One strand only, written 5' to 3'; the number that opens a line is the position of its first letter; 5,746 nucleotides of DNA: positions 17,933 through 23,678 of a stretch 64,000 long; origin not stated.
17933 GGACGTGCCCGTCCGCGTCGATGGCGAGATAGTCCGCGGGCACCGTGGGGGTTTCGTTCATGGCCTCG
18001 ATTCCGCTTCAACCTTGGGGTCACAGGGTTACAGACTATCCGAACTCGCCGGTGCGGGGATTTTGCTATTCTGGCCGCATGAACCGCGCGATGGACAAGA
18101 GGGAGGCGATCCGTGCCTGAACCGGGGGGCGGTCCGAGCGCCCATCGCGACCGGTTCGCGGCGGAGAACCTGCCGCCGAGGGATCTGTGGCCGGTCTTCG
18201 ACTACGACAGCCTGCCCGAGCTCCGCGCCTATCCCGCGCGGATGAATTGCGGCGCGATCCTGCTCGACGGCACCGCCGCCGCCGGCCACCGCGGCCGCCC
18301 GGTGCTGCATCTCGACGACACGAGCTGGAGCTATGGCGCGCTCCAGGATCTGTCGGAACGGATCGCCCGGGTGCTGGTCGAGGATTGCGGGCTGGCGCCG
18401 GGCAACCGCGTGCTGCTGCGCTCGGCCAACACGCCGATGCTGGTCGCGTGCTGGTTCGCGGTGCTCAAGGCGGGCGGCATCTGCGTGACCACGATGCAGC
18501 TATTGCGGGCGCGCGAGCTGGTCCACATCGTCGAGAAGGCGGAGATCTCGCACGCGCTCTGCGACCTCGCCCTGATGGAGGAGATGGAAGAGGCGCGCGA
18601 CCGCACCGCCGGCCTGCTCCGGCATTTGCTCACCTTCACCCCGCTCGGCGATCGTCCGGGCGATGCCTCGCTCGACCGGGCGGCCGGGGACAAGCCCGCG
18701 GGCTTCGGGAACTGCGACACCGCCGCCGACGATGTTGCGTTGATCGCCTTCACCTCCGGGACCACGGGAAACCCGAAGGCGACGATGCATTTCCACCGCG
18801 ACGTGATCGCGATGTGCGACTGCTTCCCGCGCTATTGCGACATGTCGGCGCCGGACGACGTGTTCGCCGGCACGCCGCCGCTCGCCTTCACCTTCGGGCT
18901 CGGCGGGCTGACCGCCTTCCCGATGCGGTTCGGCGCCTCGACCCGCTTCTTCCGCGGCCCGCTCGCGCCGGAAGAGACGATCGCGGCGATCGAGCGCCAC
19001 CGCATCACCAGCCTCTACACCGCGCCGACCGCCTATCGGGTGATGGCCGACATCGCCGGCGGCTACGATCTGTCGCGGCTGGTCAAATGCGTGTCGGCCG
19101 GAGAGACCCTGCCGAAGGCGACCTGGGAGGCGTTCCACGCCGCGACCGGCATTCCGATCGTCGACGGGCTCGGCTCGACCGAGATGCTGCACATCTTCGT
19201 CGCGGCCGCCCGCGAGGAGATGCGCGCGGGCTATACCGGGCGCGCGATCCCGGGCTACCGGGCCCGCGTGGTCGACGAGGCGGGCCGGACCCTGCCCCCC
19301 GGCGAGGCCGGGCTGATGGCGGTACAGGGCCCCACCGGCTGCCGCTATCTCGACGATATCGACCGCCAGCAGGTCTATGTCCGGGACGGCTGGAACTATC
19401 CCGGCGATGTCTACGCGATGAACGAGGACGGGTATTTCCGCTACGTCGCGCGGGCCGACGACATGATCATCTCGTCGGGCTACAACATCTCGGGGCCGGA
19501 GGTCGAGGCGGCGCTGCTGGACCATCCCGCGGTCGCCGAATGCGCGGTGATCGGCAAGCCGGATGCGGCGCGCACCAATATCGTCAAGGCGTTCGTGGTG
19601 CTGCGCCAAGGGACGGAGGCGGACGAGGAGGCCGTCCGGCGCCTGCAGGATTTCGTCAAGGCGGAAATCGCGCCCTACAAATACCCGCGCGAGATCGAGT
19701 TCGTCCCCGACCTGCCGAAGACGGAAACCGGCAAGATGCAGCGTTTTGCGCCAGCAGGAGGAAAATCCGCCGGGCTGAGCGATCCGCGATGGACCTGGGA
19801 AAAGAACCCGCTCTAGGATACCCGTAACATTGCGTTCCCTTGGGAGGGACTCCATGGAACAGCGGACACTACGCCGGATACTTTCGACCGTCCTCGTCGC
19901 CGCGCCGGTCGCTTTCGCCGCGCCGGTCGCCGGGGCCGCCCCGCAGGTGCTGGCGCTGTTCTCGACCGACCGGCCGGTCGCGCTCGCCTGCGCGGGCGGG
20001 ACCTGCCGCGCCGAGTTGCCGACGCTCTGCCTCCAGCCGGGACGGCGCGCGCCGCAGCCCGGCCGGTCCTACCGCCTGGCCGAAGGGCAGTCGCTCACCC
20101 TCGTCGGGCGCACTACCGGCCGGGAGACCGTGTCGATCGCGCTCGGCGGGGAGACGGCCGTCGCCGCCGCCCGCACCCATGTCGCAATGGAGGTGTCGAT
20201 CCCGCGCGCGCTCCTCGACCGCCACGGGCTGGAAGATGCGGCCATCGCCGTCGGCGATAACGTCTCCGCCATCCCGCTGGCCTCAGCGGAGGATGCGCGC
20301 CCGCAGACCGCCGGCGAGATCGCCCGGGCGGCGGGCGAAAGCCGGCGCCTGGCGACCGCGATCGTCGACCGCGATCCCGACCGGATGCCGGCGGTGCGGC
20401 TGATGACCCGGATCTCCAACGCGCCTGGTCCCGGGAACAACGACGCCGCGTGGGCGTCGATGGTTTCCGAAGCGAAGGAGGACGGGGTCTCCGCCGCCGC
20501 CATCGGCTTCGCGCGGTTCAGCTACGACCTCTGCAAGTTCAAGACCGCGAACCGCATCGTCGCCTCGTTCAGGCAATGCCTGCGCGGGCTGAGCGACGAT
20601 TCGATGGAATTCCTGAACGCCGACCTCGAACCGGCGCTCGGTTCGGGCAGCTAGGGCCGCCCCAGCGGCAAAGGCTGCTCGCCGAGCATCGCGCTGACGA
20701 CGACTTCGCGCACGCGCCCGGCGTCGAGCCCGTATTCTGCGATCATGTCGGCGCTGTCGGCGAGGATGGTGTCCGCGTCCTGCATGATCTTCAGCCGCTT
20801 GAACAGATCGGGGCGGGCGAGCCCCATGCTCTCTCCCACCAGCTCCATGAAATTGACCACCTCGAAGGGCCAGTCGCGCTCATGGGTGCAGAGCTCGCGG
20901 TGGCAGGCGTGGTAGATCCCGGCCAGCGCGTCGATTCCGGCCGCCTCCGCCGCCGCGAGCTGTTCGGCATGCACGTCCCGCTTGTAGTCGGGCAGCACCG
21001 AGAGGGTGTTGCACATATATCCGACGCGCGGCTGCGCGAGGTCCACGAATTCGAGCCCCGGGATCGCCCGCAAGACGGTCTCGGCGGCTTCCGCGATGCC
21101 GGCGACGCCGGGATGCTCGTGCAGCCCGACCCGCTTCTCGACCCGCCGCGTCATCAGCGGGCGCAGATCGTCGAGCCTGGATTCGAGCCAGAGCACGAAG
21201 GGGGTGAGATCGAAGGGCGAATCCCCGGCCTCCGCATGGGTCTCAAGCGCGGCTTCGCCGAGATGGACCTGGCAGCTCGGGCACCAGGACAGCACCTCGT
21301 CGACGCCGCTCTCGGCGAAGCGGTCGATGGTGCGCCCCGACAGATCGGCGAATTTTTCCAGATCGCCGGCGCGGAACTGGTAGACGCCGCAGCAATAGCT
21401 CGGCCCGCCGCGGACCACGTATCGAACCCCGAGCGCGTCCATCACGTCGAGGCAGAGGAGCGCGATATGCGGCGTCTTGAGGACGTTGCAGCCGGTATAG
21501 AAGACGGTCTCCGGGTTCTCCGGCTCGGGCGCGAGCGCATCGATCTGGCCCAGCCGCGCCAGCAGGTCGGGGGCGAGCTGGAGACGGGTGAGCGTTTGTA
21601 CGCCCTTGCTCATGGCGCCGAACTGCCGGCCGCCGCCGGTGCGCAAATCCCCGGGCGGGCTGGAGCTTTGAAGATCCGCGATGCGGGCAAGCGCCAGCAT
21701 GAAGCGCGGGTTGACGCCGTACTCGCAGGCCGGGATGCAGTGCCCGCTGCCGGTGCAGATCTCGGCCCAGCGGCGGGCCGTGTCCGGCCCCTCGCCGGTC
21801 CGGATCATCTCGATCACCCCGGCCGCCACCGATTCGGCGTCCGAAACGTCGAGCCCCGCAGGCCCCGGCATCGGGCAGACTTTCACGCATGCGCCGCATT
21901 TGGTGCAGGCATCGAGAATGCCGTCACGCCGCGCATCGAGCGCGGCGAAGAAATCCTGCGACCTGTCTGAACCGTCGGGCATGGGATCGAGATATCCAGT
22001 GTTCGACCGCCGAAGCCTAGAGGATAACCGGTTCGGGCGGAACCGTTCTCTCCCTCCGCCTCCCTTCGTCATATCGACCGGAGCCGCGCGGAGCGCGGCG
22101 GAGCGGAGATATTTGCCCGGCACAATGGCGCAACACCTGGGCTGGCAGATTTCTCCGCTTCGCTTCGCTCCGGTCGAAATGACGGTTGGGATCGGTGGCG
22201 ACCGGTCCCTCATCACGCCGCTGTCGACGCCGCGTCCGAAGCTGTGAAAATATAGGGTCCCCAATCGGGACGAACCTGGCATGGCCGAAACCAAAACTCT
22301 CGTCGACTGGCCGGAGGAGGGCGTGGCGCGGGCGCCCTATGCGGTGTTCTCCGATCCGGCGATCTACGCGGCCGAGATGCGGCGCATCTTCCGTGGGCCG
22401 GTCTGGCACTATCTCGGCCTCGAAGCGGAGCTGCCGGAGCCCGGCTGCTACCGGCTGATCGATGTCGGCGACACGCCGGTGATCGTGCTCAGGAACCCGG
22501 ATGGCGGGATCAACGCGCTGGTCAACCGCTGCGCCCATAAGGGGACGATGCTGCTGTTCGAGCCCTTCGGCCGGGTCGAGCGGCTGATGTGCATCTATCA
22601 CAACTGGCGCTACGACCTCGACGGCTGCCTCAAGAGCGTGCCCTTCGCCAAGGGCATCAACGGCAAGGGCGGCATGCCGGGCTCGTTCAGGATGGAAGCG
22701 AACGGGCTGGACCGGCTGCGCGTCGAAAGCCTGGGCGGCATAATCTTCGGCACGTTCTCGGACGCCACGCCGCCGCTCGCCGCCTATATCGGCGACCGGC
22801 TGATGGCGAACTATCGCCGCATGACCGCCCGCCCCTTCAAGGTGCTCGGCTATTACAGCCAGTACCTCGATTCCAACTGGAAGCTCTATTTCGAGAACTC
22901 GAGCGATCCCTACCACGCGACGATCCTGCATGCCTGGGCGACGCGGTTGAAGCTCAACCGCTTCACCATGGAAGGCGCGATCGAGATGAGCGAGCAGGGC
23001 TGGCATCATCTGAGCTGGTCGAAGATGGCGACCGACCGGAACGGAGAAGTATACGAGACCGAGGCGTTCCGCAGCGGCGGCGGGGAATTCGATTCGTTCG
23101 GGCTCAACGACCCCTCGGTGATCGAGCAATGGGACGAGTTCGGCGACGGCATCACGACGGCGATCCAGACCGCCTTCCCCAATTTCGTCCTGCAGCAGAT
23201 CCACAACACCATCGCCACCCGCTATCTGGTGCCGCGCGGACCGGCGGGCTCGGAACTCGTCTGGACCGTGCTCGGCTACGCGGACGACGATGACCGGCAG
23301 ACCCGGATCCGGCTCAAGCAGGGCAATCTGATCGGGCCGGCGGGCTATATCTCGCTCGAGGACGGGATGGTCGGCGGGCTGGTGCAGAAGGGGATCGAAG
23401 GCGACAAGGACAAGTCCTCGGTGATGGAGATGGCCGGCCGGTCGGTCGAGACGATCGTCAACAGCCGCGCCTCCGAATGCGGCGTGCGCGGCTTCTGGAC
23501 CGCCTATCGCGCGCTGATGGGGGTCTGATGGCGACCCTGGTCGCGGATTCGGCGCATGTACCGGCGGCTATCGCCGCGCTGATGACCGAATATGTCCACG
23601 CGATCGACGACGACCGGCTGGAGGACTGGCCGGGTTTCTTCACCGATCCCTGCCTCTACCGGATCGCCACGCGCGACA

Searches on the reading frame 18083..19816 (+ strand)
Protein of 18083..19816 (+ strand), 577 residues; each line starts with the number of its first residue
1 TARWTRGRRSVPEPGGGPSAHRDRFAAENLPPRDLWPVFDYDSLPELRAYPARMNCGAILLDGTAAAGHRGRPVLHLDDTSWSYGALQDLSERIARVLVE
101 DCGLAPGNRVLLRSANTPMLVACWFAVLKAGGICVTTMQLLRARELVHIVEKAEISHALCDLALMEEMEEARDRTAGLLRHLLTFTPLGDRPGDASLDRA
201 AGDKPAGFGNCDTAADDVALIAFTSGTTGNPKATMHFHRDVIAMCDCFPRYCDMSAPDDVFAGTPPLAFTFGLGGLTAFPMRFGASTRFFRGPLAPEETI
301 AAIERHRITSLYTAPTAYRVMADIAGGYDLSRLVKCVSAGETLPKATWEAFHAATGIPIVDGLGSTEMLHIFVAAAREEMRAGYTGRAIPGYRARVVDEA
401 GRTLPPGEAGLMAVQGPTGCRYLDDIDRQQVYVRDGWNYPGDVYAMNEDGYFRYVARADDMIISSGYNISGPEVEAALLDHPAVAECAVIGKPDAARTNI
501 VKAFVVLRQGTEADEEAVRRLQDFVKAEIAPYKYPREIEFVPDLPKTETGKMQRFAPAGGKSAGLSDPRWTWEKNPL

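Call 12: search_protein_families(library=pfam, proteins=[window:18083-19816:+], max_evalue=0.001)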
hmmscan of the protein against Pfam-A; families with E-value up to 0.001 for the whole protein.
window:18083-19816:+ (577 aa): 2 families
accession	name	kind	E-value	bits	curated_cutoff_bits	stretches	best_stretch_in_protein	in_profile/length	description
PF00501.34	AMP-binding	-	6.4e-69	233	29.9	1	65-418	4-378/384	AMP-binding enzyme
PF13193.12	AMP-binding_C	-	6.1e-25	88.4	24.5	1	473-551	1-76/76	AMP-binding enzyme C-terminal domain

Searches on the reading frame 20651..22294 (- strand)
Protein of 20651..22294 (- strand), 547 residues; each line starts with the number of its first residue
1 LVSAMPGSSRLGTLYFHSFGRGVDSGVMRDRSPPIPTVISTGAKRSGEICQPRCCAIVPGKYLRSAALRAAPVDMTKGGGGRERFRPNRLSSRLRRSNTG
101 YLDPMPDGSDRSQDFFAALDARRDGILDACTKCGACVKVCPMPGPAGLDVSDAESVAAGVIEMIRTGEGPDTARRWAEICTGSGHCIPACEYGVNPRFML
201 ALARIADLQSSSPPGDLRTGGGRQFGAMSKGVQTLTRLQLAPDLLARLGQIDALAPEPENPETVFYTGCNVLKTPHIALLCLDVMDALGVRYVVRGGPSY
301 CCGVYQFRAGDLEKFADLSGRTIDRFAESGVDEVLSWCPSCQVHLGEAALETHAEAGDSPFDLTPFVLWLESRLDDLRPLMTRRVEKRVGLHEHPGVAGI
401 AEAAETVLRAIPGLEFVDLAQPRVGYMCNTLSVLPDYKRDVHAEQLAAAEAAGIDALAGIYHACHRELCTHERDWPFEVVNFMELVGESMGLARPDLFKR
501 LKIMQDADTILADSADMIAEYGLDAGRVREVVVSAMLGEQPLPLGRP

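Call 9: search_protein_families(library=pfam, proteins=[window:20651-22294:-], max_evalue=0.01)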
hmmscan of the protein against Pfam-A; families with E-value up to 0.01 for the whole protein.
window:20651-22294:- (547 aa): 12 families
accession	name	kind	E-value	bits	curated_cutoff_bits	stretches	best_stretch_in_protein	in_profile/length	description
PF02754.22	CCG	-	5.7e-10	39.6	20.6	1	264-345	2-84/85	Cysteine-rich domain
PF13183.11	Fer4_8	-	2.5e-07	31.6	27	1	127-194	2-68/68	4Fe-4S dicluster domain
PF12838.12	Fer4_7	-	3.8e-06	27.7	27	1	130-194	2-52/52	4Fe-4S dicluster domain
PF13237.11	Fer4_10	-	2.1e-05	24.8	25.5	1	128-190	7-52/53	4Fe-4S dicluster domain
PF12837.12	Fer4_6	-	3.1e-05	24.2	25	1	128-142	7-21/24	4Fe-4S binding domain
PF12797.12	Fer4_2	-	8.9e-05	22.7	24.5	1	127-141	7-21/22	4Fe-4S binding domain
PF13534.11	Fer4_17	-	0.00014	22.7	22.2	1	129-195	1-61/61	4Fe-4S dicluster domain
PF13187.11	Fer4_9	-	0.00049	20.5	27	1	119-142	34-49/52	4Fe-4S dicluster domain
PF00037.32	Fer4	-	0.00055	20.1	21.1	1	128-141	6-19/24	4Fe-4S binding domain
PF12800.12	Fer4_4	-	0.0029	18.3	24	1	128-142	2-16/17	4Fe-4S binding domain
PF14697.11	Fer4_21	-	0.0048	17.4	35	0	127-142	38-53/59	4Fe-4S dicluster domain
PF13746.11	Fer4_18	-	0.0053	17.4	27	0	111-142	42-73/114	4Fe-4S dicluster domain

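Call 11: search_protein_families(library=ncbifam, proteins=[window:20651-22294:-], max_evalue=0.01)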
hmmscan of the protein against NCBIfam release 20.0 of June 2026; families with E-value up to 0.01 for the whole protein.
window:20651-22294:- (547 aa): 9 families
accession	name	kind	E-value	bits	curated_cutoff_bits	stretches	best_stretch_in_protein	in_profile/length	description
NF045670.1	quin_L_LdhH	equivalog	9e-13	47.4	800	2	262-348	468-554/706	L-lactate dehydrogenase (quinone) large subunit LdhH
NF004898.0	PRK06259.1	equivalog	1.1e-12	47.3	385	1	257-465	258-460/488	fumarate reductase (CoM/CoB) subunit TfrB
NF008369.0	PRK11168.1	equivalog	5.3e-10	38.7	278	1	260-421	166-331/401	anaerobic glycerol-3-phosphate dehydrogenase subunit C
NF005506.0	PRK07118.1-5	equivalog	0.00052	19.5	388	0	127-142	244-259/279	Fe-S cluster domain-containing protein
NF045663.1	diclust_near_Sec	equivalog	0.00053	18.2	530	0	298-351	456-509/759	pyridine nucleotide-disulfide oxidoreductase/dicluster-binding protein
TIGR03288.1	CoB_CoM_SS_B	equivalog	0.001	18.4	345.15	1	283-353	174-245/290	CoB--CoM heterodisulfide reductase subunit B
TIGR03379.1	glycerol3P_GlpC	equivalog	0.0012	17.7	279.9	0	257-347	288-379/397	anaerobic glycerol-3-phosphate dehydrogenase subunit GlpC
NF008434.0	PRK11274.1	equivalog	0.0045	16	333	0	123-326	18-233/409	glycolate oxidase subunit GlcF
NF007012.0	PRK09476.1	equivalog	0.006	15.8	269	0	125-142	56-73/254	ferredoxin-type protein NapG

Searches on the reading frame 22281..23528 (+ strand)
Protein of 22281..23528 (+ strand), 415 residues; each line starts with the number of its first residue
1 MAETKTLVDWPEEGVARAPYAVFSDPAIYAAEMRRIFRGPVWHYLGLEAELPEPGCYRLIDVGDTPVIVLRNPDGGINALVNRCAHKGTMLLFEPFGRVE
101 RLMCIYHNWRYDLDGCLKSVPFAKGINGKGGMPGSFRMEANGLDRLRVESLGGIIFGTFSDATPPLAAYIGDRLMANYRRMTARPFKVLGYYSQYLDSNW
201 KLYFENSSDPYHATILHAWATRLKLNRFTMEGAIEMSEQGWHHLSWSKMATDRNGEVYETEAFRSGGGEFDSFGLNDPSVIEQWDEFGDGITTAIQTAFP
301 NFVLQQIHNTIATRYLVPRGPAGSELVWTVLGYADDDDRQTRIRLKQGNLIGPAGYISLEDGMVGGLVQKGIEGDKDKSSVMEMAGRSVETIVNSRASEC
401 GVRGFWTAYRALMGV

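Call 9: search_protein_families(library=pfam, proteins=[window:22281-23528:+], max_evalue=0.01)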
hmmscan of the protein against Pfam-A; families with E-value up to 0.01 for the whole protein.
window:22281-23528:+ (415 aa): 2 families
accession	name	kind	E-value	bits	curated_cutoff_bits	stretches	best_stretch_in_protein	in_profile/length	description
PF00355.32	Rieske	-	2e-14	53.7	20.3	1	42-124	2-82/88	Rieske [2Fe-2S] domain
PF00848.25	Ring_hydroxyl_A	-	7.5e-12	46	24.9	1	195-413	13-206/208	Ring hydroxylating alpha subunit (catalytic domain)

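Call 11: search_protein_families(library=ncbifam, proteins=[window:22281-23528:+], max_evalue=0.01)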
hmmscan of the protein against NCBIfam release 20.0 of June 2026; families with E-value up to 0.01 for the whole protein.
window:22281-23528:+ (415 aa): 6 families
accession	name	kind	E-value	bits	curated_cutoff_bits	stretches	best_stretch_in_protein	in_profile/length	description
NF041684.1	ant_diox_AndAc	equivalog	2.5e-120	401.9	750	1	5-414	10-417/418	anthranilate 1,2-dioxygenase large subunit AndAc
NF042946.1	3PPDioc_HcaE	equivalog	1.4e-34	119.9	830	1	5-223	6-220/450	3-phenylpropionate/cinnamic acid dioxygenase subunit alpha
NF058607.1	GlBtMonoOxGbcA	equivalog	5.9e-31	107.3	670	1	19-217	34-222/420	glycine betaine monooxygenase oxygenase subunit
TIGR03229.1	benzo_1_2_benA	equivalog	1.3e-29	103.4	780.95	1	6-219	4-217/433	benzoate 1,2-dioxygenase large subunit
TIGR03228.1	anthran_1_2_A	equivalog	3.2e-24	85.5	671.9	1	10-218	8-214/438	anthranilate 1,2-dioxygenase large subunit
NF052579.1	BetMthstMoxSdmAMthl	equivalog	2.5e-07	30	600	1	39-124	15-96/351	4beta-methylsterol monooxygenase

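Call 68: search_solved_structures(query=window:22281-23528:+, max_evalue=1e-10)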
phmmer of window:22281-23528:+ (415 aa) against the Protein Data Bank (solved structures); distinct sequences matched with E-value up to 1e-10: 27.
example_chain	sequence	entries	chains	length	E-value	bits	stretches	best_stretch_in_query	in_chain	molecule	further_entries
7vju_A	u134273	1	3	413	3.4e-121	408.4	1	6-414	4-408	Rieske (2Fe-2S) domain protein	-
7q04_D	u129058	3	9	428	3.7e-120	405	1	5-414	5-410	Terephthalate 1,2-dioxygenase, terminal oxygenase component subunit alpha 2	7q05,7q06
7c8z_A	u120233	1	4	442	2.4e-82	280.4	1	9-414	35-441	Salicylate 5-hydroxylase, large oxygenase component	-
8k0a_A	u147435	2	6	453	3.1e-29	105.4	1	18-222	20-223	3-phenylpropionate/cinnamic acid dioxygenase subunit alpha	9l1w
1wql_A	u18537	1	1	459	4.8e-28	101.4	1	3-380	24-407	iron-sulfur protein large subunit of cumene dioxygenase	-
7yls_B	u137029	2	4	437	1.2e-27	100.1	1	24-219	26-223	Rieske (2Fe-2S) domain protein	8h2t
9o71_A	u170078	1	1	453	1.5e-27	99.8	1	24-219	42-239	Phenylpropionate dioxygenase-like ring-hydroxylating dioxygenase large terminal subunit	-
3gzx_A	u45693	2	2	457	2.3e-27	99.2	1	20-217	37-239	Biphenyl dioxygenase subunit alpha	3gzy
5aeu_A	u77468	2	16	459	8.9e-27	97.3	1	21-214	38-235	BIPHENYL DIOXYGENASE SUBUNIT ALPHA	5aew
2xr8_A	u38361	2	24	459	2.2e-26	96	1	21-214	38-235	BIPHENYL DIOXYGENASE SUBUNIT ALPHA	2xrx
2xsh_A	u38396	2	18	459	2.6e-26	95.8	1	21-214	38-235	BIPHENYL DIOXYGENASE SUBUNIT ALPHA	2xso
5xbp_A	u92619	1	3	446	3.9e-26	95.2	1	19-230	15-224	3NT oxygenase alpha subunit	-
2yfi_A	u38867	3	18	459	4e-26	95.1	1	21-214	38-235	BIPHENYL DIOXYGENASE SUBUNIT ALPHA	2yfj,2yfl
1uli_A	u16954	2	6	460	9e-26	93.9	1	11-214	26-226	biphenyl dioxygenase large subunit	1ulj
2bmo_A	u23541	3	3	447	4.5e-25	91.6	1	21-238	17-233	OXYGENASE-ALPHA NBDO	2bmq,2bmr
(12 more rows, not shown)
